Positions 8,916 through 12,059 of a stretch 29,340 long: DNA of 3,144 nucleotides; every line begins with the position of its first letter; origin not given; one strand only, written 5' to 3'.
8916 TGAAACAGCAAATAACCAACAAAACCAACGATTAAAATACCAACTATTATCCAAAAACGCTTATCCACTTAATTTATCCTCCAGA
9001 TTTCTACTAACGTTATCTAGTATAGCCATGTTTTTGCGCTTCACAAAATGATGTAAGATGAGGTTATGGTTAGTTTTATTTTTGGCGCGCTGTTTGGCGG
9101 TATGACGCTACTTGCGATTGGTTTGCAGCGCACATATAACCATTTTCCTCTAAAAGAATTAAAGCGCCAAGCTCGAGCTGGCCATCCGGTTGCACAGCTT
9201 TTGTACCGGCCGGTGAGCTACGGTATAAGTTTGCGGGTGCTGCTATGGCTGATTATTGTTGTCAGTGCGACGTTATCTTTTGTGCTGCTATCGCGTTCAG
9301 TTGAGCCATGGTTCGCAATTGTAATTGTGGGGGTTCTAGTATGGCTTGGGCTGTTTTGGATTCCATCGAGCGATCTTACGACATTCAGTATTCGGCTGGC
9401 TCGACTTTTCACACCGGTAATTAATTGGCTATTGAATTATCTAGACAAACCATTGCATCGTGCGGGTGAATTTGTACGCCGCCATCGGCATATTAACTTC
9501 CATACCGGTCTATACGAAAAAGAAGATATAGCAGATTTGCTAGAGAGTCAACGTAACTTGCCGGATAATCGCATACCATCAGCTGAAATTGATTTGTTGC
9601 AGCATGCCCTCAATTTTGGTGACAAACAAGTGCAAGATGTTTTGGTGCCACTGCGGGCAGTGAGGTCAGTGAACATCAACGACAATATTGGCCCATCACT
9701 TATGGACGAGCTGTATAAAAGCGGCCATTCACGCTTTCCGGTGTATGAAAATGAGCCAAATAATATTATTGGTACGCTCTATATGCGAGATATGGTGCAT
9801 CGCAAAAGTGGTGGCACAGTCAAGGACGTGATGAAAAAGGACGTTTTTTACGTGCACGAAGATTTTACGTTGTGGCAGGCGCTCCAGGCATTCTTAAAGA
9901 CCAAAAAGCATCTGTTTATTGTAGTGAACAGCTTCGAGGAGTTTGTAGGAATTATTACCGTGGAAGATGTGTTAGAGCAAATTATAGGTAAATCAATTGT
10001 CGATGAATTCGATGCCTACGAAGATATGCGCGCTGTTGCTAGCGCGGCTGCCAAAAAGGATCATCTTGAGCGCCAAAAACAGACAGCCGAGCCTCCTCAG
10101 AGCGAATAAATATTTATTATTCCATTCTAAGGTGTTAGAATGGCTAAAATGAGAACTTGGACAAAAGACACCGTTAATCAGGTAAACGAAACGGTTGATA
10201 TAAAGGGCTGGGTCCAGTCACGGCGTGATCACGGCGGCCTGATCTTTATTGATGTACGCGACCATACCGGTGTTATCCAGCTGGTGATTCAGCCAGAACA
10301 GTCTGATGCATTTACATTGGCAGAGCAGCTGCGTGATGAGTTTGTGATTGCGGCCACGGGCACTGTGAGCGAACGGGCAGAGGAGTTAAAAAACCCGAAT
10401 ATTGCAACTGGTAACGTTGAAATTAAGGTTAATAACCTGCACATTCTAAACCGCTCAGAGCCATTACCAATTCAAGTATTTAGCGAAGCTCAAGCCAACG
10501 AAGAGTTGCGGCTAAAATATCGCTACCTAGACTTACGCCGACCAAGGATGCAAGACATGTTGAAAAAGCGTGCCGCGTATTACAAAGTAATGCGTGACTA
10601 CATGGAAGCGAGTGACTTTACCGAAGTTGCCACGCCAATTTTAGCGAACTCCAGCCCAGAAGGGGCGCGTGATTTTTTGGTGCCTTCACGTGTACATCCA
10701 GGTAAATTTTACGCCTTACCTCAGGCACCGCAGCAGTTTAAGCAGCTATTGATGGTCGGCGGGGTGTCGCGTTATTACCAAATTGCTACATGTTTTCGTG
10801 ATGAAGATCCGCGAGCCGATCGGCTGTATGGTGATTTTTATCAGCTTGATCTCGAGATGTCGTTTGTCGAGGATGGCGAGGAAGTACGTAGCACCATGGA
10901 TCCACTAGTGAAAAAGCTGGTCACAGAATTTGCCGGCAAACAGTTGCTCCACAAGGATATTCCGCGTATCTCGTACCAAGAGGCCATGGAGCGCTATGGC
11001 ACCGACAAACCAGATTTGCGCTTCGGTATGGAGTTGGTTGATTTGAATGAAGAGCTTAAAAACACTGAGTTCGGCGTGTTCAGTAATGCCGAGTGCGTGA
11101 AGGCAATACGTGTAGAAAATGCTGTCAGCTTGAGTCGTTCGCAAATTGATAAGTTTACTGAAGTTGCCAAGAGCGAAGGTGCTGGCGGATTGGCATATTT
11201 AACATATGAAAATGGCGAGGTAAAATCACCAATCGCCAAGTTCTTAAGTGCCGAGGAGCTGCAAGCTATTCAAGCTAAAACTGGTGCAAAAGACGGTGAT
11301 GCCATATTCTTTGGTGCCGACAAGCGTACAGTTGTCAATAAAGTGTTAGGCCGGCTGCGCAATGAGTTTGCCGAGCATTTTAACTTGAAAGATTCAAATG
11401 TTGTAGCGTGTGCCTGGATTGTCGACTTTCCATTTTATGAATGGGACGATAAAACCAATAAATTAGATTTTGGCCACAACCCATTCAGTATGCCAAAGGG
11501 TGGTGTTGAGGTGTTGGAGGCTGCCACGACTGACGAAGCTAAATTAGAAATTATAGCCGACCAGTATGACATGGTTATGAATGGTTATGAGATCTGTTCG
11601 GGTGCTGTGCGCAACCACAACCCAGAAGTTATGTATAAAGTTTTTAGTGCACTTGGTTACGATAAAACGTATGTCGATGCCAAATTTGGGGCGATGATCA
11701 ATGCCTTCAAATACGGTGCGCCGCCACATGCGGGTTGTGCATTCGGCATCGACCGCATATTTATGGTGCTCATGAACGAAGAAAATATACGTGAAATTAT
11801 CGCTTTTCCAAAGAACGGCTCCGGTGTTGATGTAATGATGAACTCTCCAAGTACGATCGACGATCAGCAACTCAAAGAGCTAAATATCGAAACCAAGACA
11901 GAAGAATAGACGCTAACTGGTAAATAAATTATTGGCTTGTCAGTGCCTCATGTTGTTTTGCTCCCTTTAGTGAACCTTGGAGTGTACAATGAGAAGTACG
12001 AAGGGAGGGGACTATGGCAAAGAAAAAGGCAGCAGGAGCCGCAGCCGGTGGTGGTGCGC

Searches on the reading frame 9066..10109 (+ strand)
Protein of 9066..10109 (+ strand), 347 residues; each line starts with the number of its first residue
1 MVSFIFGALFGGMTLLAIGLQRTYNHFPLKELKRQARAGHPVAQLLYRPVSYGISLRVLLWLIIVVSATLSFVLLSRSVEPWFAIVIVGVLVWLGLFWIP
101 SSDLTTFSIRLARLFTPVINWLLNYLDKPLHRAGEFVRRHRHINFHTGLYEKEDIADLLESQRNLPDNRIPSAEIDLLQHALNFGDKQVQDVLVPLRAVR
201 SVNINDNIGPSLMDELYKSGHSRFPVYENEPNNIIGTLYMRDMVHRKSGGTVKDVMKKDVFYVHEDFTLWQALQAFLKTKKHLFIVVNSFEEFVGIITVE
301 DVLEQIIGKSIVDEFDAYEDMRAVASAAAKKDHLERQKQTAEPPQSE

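Call 7: search_protein_families(library=pfam, proteins=[window:9066-10109:+], max_evalue=0.001)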
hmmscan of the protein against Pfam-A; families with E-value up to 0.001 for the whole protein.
window:9066-10109:+ (347 aa): 1 family
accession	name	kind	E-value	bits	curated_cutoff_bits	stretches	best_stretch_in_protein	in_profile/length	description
PF00571.33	CBS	-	2.8e-17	63.2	24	1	252-307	1-56/57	CBS domain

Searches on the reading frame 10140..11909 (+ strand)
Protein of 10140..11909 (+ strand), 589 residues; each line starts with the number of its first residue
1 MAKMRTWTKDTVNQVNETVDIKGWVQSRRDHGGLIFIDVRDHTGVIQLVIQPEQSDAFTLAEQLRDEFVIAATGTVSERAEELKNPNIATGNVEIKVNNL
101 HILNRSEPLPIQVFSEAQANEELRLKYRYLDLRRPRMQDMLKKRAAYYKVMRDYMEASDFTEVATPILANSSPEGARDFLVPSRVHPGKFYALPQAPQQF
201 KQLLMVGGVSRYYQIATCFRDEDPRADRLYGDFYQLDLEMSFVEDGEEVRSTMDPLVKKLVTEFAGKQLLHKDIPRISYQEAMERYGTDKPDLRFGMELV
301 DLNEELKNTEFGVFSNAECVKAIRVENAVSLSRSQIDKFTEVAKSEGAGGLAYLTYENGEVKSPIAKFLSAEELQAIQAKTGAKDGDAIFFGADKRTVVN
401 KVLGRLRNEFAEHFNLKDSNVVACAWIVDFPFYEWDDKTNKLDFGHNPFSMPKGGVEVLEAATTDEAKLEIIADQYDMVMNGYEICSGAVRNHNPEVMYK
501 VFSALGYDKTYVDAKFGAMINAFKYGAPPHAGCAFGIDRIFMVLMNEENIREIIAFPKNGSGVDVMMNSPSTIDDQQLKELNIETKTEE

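Call 7: search_protein_families(library=pfam, proteins=[window:10140-11909:+], max_evalue=0.001)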
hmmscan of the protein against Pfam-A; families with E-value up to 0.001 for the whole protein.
window:10140-11909:+ (589 aa): 3 families
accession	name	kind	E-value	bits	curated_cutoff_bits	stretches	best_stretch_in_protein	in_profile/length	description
PF00152.25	tRNA-synt_2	-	7.6e-108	360.6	25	1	120-559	1-307/308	tRNA synthetases class II (D, K and N)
PF02938.19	GAD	-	5.5e-25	87.9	23.4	1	315-403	6-95/95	GAD domain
PF01336.31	tRNA_anti-codon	-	2.7e-17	62.9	27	1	19-103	1-75/75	OB-fold nucleic acid binding domain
